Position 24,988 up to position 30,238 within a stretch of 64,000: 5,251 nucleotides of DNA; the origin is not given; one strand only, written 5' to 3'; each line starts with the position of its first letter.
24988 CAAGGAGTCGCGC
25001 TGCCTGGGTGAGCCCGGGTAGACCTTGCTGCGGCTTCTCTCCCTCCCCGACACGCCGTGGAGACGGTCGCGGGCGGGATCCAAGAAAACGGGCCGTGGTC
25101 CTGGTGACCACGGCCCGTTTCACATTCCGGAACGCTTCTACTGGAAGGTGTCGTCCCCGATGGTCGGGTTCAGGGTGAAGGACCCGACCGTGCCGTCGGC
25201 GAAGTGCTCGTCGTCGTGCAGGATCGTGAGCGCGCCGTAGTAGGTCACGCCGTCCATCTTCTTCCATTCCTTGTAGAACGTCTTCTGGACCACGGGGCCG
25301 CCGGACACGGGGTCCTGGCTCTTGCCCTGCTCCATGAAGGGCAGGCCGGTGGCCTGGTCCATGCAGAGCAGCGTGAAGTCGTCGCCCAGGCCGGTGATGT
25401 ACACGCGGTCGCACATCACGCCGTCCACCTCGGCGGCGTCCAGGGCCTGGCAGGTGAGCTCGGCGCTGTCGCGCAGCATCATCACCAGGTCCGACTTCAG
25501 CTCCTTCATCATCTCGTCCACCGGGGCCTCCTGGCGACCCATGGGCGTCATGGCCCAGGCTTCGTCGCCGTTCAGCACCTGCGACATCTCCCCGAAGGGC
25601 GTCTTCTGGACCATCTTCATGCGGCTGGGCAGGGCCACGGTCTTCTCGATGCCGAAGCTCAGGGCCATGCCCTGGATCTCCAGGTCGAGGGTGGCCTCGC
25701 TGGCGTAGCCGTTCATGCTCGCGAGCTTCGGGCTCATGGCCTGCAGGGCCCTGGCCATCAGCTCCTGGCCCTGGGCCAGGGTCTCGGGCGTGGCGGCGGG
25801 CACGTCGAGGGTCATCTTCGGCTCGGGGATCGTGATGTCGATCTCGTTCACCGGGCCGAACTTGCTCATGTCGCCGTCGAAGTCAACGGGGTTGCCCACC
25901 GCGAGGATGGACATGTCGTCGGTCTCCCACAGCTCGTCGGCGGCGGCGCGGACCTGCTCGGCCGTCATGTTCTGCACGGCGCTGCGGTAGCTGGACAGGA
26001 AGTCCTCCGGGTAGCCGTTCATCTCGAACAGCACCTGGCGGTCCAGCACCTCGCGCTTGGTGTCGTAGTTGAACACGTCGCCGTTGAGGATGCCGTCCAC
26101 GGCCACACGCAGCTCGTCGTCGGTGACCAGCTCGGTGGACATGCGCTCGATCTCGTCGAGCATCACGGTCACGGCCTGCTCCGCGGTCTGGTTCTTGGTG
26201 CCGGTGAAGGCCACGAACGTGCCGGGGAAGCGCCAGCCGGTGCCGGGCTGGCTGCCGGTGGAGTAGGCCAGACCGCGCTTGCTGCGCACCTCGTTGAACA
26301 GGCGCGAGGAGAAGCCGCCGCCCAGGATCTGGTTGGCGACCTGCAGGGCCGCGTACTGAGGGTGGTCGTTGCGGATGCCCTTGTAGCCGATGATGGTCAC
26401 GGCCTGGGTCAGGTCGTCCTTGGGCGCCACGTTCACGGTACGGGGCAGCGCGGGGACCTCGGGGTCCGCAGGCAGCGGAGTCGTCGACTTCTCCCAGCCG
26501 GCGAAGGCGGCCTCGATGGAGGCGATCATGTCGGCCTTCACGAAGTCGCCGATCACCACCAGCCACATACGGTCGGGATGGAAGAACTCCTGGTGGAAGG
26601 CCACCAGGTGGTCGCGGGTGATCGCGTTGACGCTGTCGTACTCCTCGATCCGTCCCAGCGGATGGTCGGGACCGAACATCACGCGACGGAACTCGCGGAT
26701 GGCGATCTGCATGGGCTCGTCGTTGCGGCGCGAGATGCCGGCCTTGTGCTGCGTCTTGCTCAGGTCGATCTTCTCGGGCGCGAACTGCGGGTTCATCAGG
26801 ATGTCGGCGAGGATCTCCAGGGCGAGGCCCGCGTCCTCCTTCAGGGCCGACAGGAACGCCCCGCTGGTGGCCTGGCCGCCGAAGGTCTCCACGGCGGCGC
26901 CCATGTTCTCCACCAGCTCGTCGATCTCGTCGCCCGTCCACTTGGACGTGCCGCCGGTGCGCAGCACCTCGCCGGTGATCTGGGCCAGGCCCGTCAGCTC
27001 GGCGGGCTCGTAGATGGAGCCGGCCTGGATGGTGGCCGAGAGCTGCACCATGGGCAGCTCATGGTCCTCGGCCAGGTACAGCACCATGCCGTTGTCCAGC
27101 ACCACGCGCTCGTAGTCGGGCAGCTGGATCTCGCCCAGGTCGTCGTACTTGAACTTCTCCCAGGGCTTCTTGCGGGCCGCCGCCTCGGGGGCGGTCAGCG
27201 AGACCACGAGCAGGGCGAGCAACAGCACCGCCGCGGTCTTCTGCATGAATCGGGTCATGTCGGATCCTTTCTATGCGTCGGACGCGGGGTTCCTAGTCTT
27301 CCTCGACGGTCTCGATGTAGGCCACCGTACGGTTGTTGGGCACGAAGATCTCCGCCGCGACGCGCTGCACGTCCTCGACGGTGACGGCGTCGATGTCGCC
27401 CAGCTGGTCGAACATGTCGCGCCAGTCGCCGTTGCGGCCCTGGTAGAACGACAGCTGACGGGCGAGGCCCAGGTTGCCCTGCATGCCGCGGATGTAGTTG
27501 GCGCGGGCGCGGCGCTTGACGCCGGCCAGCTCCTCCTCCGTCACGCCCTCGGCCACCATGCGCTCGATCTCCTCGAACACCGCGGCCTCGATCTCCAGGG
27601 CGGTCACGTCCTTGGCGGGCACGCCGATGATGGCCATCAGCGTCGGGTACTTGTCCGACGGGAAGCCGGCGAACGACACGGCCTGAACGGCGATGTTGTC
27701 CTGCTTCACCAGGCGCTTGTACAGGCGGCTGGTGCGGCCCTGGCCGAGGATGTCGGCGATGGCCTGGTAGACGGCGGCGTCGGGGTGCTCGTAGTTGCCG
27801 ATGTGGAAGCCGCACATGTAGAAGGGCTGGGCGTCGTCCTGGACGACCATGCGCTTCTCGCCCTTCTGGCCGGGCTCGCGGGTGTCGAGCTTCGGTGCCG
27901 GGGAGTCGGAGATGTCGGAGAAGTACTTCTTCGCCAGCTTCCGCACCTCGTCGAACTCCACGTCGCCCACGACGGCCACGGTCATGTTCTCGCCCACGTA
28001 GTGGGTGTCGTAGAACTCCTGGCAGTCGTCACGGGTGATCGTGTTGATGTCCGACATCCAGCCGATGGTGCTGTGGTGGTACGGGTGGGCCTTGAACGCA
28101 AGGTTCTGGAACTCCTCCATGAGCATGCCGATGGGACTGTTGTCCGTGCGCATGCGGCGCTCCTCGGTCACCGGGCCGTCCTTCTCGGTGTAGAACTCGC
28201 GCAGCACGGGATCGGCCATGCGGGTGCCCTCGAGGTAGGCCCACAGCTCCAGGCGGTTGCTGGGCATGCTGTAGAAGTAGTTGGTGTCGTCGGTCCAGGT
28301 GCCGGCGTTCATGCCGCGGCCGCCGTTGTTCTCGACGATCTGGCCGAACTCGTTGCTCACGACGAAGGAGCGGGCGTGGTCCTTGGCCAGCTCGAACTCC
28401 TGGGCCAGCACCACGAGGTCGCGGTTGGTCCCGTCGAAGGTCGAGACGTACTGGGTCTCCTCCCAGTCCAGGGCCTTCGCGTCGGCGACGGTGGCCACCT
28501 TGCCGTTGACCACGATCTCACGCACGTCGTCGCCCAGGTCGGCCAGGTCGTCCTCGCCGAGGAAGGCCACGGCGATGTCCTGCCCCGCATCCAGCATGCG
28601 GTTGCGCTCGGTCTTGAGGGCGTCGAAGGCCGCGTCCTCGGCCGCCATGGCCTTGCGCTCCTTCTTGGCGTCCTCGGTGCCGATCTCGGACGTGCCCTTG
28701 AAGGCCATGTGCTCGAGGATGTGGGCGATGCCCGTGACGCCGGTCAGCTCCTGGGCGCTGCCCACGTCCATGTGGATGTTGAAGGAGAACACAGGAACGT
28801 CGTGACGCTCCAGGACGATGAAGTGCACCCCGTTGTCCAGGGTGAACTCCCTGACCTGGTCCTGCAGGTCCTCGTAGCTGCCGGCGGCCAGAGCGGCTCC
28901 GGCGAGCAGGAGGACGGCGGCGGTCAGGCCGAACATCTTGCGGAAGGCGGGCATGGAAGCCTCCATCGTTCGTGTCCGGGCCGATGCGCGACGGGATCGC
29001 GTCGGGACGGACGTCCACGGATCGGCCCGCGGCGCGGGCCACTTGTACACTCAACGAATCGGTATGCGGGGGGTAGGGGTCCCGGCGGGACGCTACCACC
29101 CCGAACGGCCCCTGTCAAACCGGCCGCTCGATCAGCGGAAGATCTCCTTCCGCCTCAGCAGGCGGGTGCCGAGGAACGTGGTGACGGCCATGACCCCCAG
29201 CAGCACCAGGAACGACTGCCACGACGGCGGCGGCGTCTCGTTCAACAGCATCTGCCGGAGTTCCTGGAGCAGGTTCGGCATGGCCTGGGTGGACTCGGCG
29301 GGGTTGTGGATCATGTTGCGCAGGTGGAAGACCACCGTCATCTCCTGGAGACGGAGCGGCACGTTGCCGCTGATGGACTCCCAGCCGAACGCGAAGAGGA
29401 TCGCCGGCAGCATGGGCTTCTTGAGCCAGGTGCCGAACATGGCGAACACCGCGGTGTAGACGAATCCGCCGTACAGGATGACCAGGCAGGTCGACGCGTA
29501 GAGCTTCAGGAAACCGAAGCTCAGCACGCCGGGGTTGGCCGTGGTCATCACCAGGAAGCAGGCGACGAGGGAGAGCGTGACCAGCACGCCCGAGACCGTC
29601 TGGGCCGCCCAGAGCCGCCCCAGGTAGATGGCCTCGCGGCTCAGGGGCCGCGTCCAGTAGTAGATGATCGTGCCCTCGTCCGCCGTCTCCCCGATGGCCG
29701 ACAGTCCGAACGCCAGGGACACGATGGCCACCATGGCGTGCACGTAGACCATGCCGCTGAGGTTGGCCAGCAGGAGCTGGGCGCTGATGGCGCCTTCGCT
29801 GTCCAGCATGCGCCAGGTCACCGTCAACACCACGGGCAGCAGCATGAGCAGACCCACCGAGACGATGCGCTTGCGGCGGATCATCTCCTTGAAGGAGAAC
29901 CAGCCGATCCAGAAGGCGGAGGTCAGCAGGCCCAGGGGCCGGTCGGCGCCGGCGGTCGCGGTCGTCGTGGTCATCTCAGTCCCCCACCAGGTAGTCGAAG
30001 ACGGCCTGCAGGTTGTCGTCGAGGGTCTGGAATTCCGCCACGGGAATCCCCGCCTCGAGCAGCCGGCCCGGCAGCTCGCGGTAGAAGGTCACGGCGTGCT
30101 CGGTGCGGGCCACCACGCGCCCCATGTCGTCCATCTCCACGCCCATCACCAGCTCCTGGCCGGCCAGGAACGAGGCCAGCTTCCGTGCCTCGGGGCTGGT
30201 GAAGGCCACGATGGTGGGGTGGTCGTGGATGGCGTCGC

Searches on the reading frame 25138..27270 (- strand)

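Call 23: search_protein_families(library=ncbifam, proteins=[window:25138-27270:-], max_evalue=0.00001)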
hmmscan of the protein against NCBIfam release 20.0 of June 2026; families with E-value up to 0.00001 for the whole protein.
window:25138-27270:- (710 aa): 2 families
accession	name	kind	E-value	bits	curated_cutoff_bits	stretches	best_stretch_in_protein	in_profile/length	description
NF047422.1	YfmF_fam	equivalog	2.8e-32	112.1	285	1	140-446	91-400/412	EF-P 5-aminopentanol modification-associated protein YfmF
NF047421.1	YfmH_fam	equivalog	4.1e-09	36.1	250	1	123-303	85-267/425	EF-P 5-aminopentanol modification-associated protein YfmH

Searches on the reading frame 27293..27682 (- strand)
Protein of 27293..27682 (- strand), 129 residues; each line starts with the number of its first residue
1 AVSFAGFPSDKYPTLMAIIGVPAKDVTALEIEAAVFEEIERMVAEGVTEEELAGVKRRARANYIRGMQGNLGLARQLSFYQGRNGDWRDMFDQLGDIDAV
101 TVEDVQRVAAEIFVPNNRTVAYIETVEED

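Call 64: search_protein_families(library=ncbifam, proteins=[window:27293-27682:-], max_evalue=1)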
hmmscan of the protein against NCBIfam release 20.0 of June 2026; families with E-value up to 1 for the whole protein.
window:27293-27682:- (129 aa): 4 families
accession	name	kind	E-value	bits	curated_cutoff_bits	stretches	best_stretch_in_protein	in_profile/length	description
NF047421.1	YfmH_fam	equivalog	1.8e-05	24.2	250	1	30-124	331-422/425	EF-P 5-aminopentanol modification-associated protein YfmH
NF047422.1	YfmF_fam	equivalog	0.00064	18.7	285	1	30-112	320-401/412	EF-P 5-aminopentanol modification-associated protein YfmF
NF041303.1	Indglycph_syn_Halo_TrpC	equivalog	0.026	13.8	380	1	17-65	174-223/250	indole-3-glycerol phosphate synthase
NF001369.0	PRK00278.1-1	equivalog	0.044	12.9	329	1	17-57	183-223/271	indole-3-glycerol phosphate synthase TrpC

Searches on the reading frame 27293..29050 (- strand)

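Call 23: search_protein_families(library=ncbifam, proteins=[window:27293-29050:-], max_evalue=0.00001)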
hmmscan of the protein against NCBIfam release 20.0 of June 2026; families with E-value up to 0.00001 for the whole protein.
window:27293-29050:- (585 aa): 4 families
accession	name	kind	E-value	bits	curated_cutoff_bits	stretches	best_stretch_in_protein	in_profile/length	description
NF047421.1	YfmH_fam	equivalog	1.3e-21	77.3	250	1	246-580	88-422/425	EF-P 5-aminopentanol modification-associated protein YfmH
NF047422.1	YfmF_fam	equivalog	9.3e-17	61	285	1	312-568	148-401/412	EF-P 5-aminopentanol modification-associated protein YfmF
TIGR02110.1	PQQ_syn_pqqF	equivalog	4.2e-07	29.1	320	0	343-383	173-213/697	pyrroloquinoline quinone biosynthesis protein PqqF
NF011681.0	PRK15101.1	equivalog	4.7e-07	28.2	765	0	229-393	101-268/961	pitrilysin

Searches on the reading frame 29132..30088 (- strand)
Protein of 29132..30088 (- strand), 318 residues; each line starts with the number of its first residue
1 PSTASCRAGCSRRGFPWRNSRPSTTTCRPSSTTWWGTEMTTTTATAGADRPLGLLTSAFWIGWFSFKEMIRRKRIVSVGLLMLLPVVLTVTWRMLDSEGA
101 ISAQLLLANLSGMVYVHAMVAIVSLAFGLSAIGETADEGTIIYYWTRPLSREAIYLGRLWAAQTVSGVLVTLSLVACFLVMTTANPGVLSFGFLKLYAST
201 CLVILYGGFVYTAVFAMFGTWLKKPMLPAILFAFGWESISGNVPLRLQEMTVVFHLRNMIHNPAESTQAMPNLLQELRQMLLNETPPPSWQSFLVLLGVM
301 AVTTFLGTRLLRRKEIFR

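Call 68: search_protein_families(library=pfam, proteins=[window:29132-30088:-], max_evalue=0.1)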
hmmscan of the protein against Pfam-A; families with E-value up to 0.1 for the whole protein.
window:29132-30088:- (318 aa): 2 families
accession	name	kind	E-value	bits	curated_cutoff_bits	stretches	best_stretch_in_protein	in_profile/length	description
PF12679.13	ABC2_membrane_2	-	1.3e-10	41.5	27.2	1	60-315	2-282/283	ABC-2 family transporter protein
PF12730.13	ABC2_membrane_4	-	2.5e-07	31.3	27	1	70-233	9-173/179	ABC-2 family transporter protein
